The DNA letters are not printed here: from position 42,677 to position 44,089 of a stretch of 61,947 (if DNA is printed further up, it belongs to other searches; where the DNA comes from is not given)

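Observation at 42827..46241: Four-gene operon (2-TM protein, P-loop NTPase, 59-aa Tyr/Ser/acidic repeat peptide, anSME-like radical SAM-SPASM enzyme) between CBASS and an AbiL-like module: candidate undescribed RiPP-type or defence system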

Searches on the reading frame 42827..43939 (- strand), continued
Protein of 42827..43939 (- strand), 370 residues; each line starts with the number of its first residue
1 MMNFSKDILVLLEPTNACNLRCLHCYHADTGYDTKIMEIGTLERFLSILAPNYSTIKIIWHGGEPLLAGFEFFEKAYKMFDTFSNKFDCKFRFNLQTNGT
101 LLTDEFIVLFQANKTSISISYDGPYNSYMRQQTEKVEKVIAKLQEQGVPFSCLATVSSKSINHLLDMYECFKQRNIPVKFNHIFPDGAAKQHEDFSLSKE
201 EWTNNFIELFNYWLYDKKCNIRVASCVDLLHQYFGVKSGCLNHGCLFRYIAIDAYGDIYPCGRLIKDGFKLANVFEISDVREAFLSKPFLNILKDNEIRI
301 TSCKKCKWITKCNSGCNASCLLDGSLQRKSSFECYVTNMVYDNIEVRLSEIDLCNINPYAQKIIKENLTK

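Call 99: search_solved_structures(query=window:42827-43939:-, max_evalue=1e-10, show_alignments=4)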
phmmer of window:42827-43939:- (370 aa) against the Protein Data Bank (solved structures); distinct sequences matched with E-value up to 1e-10: 4.
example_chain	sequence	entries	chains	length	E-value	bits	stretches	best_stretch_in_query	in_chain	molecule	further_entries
4k36_A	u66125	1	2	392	4.4e-29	105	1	10-318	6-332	Anaerobic sulfatase-maturating enzyme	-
4k37_A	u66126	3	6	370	4.6e-29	104.9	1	10-318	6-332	Anaerobic sulfatase-maturating enzyme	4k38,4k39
5wgg_A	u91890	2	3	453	1.5e-14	57.2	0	12-125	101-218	Radical SAM domain protein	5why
9gm3_A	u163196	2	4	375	1.7e-14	57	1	11-316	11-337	ChlB radical SAM domain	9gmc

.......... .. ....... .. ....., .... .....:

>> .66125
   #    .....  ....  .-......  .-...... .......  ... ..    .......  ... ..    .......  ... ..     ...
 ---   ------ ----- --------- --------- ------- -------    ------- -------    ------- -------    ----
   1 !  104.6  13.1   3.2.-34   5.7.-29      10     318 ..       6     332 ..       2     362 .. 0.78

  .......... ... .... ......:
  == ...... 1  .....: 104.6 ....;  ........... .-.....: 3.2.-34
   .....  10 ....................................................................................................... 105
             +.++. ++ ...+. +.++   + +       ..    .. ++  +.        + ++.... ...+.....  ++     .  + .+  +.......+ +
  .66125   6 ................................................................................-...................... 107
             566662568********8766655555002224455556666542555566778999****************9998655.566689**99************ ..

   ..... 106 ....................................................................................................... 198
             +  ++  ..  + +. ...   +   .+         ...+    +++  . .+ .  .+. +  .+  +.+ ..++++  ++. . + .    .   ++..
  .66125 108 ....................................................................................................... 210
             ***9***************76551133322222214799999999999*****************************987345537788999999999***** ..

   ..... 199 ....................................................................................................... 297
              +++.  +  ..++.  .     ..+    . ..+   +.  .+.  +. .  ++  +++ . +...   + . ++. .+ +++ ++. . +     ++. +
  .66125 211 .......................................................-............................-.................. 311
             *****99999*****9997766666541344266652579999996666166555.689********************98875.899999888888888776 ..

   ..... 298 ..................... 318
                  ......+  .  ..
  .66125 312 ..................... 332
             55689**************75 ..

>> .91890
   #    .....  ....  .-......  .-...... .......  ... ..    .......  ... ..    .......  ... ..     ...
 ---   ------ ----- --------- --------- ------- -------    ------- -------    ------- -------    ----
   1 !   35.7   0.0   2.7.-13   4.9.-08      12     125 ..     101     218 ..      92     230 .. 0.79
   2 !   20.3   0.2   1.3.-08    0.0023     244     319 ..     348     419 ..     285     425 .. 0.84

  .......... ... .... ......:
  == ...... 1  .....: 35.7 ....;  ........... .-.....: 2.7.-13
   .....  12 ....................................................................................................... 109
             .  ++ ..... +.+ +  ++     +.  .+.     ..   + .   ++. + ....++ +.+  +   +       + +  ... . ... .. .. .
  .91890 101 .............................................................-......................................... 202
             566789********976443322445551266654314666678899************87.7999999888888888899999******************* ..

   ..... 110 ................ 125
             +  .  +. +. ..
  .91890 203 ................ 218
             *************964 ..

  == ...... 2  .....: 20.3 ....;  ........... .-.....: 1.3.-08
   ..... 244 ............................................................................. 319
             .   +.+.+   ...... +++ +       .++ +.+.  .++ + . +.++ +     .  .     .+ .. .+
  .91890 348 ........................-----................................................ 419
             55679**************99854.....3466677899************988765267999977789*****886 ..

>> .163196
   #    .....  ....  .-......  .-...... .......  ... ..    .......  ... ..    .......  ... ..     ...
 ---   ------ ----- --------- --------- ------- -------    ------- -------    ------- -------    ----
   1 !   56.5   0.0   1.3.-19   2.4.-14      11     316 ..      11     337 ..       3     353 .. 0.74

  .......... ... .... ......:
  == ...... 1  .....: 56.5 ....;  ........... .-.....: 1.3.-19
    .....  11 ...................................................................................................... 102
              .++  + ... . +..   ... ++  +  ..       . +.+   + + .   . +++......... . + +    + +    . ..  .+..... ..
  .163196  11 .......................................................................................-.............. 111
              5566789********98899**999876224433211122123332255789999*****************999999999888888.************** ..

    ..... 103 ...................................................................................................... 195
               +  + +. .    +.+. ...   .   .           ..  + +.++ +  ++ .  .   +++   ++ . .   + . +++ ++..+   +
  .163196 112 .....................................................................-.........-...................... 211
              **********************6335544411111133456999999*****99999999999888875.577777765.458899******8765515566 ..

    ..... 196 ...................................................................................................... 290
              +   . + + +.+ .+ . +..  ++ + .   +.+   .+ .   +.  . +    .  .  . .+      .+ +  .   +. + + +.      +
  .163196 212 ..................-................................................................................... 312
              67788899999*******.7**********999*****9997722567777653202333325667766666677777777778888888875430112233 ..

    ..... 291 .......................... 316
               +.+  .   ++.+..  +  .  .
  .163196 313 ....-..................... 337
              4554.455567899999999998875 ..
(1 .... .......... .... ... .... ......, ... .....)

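Call 101: find_encoding_contigs(protein=P0009, flank=9000, max_places=1)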
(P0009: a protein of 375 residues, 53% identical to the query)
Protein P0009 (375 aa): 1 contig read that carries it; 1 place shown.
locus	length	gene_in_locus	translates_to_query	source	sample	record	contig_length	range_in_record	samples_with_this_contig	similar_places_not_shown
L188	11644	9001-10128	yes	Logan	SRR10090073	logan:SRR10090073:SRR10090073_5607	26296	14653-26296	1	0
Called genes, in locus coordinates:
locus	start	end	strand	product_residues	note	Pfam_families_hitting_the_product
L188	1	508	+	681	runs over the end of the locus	PF13207:AAA_17 (faint), PF01695:IstB_IS21 (faint), PF13521:AAA_28 (faint), PF20720:nSTAND3 (faint), PF00004:AAA, PF17866:AAA_lid_6, PF06068:TIP49 (weak), PF00004:AAA, +7 more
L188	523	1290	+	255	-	PF10459:Peptidase_S46 (faint), PF00089:Trypsin, PF13365:Trypsin_2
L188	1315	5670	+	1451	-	-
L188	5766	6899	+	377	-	-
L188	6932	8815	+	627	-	-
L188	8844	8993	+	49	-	-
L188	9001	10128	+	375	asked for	PF04055:Radical_SAM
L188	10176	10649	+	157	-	-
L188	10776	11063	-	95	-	-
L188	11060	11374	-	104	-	-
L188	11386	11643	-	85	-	?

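Call 102: find_encoding_contigs(protein=P0014, flank=9000, max_places=1)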
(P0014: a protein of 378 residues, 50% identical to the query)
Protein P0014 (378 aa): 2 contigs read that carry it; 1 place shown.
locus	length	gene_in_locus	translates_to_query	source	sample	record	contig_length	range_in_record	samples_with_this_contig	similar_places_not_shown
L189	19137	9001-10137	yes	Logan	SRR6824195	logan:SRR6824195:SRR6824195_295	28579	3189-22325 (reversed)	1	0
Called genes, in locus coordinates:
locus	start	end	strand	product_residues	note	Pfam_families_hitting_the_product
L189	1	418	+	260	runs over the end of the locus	PF20434:BD-FAE, PF07859:Abhydrolase_3 (weak)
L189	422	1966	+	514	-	PF00005:ABC_tran, PF02463:SMC_N (weak), PF13304:AAA_21 (faint), PF13401:AAA_22 (faint), PF12848:ABC_tran_Xtn, PF00005:ABC_tran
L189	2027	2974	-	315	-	-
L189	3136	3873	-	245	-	PF01113:DapB_N, PF05173:DapB_C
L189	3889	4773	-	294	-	PF00701:DHDPS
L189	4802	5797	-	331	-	PF01118:Semialdhyde_dh, PF02774:Semialdhyde_dhC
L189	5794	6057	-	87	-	-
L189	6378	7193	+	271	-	-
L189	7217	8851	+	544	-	-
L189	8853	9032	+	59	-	-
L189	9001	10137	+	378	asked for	PF04055:Radical_SAM, PF13186:SPASM (weak)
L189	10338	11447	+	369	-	PF01546:Peptidase_M20, PF07687:M20_dimer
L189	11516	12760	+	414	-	-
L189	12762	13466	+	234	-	PF05175:MTS (weak), PF13489:Methyltransf_23, PF08241:Methyltransf_11, PF08242:Methyltransf_12, PF13649:Methyltransf_25, PF13847:Methyltransf_31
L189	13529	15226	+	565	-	PF14559:TPR_19 (faint)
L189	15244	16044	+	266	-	-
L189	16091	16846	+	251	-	-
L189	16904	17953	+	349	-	-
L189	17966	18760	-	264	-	PF00528:BPD_transp_1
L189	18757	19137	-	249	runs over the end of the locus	PF13191:AAA_16 (weak), PF00005:ABC_tran, PF13304:AAA_21 (faint)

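Call 103: find_encoding_contigs(protein=P0045, flank=9000, max_places=1)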
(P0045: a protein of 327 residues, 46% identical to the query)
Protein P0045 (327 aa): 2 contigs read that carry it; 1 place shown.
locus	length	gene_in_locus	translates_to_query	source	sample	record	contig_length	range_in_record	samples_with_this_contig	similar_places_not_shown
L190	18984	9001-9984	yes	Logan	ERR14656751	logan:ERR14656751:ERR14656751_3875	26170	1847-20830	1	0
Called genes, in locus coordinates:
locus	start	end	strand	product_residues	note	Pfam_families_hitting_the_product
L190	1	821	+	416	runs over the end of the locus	-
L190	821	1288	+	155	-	-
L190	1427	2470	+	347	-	-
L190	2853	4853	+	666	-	PF01443:Viral_helicase1 (faint), PF13245:AAA_19 (weak), PF13538:UvrD_C_2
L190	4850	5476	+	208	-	-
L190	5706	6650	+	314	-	-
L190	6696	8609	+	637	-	-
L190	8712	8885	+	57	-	-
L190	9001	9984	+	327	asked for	PF04055:Radical_SAM, PF13186:SPASM (weak)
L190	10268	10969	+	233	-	PF13519:VWA_2 (weak), PF25106:VWA_4 (faint)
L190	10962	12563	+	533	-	PF00069:Pkinase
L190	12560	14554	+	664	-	-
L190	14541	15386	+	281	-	-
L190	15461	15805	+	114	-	PF13560:HTH_31 (weak), PF01381:HTH_3 (weak)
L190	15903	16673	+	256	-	-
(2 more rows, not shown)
